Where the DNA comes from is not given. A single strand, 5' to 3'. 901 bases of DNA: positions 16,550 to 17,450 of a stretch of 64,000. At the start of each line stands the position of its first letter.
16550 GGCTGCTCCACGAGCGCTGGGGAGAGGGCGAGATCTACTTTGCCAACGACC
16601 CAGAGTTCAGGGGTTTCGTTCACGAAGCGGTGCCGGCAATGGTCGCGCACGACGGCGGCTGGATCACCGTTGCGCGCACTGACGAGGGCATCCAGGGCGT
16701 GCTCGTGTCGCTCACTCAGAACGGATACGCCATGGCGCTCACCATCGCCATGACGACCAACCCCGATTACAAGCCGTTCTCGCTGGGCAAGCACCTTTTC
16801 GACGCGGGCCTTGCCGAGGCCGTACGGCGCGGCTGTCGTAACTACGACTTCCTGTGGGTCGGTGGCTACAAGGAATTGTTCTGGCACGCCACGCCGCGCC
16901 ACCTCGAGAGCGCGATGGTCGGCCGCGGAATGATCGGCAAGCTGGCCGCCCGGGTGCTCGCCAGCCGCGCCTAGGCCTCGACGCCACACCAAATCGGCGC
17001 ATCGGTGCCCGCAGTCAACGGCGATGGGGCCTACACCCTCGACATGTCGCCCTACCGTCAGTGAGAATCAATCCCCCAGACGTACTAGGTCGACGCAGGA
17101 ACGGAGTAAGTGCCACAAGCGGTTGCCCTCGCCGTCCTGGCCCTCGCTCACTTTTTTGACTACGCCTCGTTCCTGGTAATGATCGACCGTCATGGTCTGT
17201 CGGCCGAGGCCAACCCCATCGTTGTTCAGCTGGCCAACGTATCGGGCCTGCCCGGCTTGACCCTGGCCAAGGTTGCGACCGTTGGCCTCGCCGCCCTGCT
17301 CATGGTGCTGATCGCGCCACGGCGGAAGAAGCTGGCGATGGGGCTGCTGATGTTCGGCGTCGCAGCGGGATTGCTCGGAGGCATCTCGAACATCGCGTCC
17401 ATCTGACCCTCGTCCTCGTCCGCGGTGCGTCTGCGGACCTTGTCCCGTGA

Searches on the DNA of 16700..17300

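Call 90: search_rna_families(source=window, start=16700, end=17300, threshold=evalue, max_evalue=1, show_alignments=1)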
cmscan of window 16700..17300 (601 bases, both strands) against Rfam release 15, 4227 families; matches with E-value up to 1: 1.
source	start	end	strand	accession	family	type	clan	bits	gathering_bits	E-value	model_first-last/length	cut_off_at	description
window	16970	17022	-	RF01276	sR53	Gene; snRNA; snoRNA; CD-box;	-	15.9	49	0.32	1-60/60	no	Small nucleolar RNA sR53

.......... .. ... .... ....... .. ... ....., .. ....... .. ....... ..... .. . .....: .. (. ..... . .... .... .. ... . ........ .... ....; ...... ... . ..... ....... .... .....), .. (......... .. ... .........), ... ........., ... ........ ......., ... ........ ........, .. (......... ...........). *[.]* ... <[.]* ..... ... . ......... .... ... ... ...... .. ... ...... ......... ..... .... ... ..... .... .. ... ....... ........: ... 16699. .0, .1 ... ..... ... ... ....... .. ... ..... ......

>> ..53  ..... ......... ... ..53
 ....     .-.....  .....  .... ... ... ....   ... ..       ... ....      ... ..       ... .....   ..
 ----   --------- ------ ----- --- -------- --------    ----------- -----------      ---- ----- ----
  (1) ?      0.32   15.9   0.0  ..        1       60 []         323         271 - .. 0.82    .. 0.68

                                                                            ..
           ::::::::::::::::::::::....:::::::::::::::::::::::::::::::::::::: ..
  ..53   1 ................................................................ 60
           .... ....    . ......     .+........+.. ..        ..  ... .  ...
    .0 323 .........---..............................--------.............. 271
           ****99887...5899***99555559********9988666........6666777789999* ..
